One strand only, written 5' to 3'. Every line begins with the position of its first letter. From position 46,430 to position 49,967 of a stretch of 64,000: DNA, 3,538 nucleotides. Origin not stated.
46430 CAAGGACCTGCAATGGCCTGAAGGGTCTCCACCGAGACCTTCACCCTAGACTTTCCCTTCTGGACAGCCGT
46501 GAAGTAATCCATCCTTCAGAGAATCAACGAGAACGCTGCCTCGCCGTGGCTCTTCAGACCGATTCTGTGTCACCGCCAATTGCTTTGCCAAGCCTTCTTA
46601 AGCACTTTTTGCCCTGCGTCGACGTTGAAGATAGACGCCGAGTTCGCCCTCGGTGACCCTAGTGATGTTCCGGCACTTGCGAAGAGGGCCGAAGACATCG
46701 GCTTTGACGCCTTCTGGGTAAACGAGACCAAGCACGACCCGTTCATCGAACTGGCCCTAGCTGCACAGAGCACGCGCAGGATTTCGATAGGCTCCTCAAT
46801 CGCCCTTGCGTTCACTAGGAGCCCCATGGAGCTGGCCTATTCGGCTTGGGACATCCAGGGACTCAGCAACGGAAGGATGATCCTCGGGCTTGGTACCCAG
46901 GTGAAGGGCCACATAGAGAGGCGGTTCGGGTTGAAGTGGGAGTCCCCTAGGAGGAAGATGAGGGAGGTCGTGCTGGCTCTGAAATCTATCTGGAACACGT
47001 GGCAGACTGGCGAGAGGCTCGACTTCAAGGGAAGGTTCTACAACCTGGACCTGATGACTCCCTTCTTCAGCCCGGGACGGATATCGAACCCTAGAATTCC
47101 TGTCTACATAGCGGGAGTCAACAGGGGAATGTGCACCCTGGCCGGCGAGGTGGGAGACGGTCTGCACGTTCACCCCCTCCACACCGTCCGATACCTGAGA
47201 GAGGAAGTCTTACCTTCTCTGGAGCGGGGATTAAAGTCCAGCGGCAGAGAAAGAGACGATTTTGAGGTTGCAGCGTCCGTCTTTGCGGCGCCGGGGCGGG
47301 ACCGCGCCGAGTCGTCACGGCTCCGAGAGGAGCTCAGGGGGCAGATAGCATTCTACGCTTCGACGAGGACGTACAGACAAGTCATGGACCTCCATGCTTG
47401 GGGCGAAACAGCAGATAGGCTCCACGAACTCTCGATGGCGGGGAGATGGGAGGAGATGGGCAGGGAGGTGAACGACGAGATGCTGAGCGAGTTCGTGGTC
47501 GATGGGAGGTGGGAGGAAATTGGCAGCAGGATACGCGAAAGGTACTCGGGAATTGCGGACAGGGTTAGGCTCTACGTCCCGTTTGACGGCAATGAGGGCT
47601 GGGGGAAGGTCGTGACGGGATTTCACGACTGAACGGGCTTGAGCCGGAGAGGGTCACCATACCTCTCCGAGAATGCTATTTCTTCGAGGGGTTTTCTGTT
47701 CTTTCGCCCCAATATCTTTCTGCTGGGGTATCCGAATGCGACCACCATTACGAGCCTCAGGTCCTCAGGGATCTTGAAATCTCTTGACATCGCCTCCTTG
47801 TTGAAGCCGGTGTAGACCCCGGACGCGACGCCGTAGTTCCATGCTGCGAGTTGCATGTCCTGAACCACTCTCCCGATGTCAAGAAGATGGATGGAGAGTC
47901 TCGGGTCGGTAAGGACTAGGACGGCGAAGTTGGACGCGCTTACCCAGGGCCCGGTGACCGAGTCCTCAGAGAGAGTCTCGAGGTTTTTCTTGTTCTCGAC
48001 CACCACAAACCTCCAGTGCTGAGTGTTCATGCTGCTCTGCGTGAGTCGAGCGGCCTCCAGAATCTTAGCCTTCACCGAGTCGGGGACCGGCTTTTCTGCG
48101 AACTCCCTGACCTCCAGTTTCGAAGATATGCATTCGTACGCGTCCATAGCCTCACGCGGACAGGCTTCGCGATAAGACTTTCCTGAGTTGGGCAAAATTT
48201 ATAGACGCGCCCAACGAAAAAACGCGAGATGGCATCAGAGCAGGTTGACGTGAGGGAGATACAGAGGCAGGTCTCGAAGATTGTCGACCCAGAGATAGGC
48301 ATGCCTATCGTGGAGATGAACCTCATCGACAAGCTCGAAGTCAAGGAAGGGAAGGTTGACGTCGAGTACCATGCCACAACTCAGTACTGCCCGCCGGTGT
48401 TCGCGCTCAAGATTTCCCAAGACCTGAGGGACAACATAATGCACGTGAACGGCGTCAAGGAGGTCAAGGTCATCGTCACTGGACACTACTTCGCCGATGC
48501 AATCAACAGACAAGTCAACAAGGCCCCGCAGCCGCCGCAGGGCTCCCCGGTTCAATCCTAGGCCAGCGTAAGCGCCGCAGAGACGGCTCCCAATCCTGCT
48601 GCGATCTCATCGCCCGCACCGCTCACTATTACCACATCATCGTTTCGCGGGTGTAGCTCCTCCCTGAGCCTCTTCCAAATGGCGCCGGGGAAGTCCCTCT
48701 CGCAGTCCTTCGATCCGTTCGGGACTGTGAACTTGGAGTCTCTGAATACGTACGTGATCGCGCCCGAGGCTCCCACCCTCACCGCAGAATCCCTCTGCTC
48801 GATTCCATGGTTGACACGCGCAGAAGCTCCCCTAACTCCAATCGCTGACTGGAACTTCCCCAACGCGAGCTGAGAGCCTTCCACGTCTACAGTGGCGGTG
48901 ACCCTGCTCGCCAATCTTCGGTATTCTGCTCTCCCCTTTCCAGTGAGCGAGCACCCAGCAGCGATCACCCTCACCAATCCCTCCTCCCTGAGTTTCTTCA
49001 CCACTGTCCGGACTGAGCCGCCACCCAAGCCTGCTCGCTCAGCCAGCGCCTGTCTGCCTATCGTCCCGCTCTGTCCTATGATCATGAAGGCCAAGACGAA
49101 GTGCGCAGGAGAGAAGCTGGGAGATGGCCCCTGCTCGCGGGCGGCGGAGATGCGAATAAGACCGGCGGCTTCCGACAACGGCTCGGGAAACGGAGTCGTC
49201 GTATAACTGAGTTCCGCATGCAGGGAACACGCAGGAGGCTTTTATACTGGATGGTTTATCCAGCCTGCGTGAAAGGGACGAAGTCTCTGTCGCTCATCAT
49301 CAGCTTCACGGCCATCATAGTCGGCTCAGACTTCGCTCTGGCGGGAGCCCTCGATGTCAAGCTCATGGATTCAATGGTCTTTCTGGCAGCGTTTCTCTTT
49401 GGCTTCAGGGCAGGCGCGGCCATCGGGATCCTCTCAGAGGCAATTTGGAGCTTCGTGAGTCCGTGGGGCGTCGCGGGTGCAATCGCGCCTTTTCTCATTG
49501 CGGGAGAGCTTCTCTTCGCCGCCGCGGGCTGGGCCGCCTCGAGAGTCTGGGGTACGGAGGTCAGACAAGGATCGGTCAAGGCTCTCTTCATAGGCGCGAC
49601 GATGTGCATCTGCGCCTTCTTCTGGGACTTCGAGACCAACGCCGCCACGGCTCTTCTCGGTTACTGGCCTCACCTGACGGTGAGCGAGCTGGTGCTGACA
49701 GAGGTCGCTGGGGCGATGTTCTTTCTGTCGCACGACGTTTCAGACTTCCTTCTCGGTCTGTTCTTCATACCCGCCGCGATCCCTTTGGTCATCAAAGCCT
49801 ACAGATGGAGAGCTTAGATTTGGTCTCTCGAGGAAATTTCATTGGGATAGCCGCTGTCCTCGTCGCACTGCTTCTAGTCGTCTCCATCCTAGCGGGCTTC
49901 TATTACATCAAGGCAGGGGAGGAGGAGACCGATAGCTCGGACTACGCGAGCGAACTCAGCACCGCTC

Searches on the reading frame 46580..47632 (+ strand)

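Call 30: search_protein_families(library=ncbifam, proteins=[window:46580-47632:+], max_evalue=0.001)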
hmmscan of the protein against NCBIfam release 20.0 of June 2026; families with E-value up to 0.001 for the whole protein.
window:46580-47632:+ (350 aa): 25 families
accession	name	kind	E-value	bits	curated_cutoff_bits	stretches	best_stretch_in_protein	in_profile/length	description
TIGR03617.1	F420_MSMEG_2256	subfamily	1.1e-124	415.5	278.15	1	34-348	1-316/318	TIGR03617 family F420-dependent LLM class oxidoreductase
TIGR04024.1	F420_NP1902A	hypoth_equivalog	2.5e-35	121.8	345.4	1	27-325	14-302/330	TIGR04024 family LLM class F420-dependent oxidoreductase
NF002619.0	PRK02271.1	equivalog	7.1e-32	111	276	1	28-320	14-294/329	5,10-methylenetetrahydromethanopterin reductase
TIGR03564.1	F420_MSMEG_4879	subfamily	5.2e-30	104.9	234.25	1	33-296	4-251/265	TIGR03564 family F420-dependent LLM class oxidoreductase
TIGR03555.1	F420_mer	equivalog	1.2e-29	103.7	348.7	1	29-320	13-293/325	5,10-methylenetetrahydromethanopterin reductase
TIGR03559.1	F420_Rv3520c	subfamily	1.3e-29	103.3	335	1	21-319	7-312/325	LLM class F420-dependent oxidoreductase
TIGR03619.1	F420_Rv2161c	subfamily_domain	8.1e-24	84.6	166.9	1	51-242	43-218/247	TIGR03619 family F420-dependent LLM class oxidoreductase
TIGR03841.1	F420_Rv3093c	subfamily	3.1e-23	82.6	213.65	1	27-320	9-283/298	LLM class F420-dependent oxidoreductase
TIGR03560.1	F420_Rv1855c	subfamily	4.8e-19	69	231.4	1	29-197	14-193/227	TIGR03560 family F420-dependent LLM class oxidoreductase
TIGR03621.1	F420_MSMEG_2516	subfamily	6.6e-17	61.6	213.15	1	27-194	13-172/295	TIGR03621 family F420-dependent LLM class oxidoreductase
TIGR03857.1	F420_MSMEG_2249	hypoth_equivalog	3.4e-14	52.8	218.4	1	25-245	11-223/329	TIGR03857 family LLM class F420-dependent oxidoreductase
TIGR03571.1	lucif_BA3436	subfamily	1.1e-12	47.8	303.9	1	32-143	35-158/304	TIGR03571 family LLM class oxidoreductase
TIGR03620.1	F420_MSMEG_4141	subfamily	4.6e-12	45.9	219.8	1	32-136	22-121/280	TIGR03620 family F420-dependent LLM class oxidoreductase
TIGR04465.1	ArgArg_F420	equivalog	5e-12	45.6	470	1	53-243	95-277/364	F420-dependent hydroxymycolic acid dehydrogenase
TIGR03554.1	F420_G6P_DH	equivalog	5.2e-11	42.1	420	1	46-229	42-224/331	glucose-6-phosphate dehydrogenase (coenzyme-F420)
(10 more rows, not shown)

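Call 31: search_protein_families(library=pfam, proteins=[window:46580-47632:+], max_evalue=0.001)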
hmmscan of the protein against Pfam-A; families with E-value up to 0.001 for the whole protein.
window:46580-47632:+ (350 aa): 1 family
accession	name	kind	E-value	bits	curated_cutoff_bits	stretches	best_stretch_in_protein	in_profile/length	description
PF00296.26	Bac_luciferase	-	6.6e-69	233.1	27.9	1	26-326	21-312/314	Luciferase-like monooxygenase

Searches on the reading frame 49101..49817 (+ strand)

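Call 3: search_protein_families(library=pfam, proteins=[window:49101-49817:+], max_evalue=0.01)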
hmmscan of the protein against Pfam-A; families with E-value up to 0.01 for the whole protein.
window:49101-49817:+ (238 aa): 1 family
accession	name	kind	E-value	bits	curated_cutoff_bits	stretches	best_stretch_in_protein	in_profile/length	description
PF07155.17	ECF-ribofla_trS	-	0.00048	20.6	26.7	1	85-170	35-119/172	ECF-type riboflavin transporter, S component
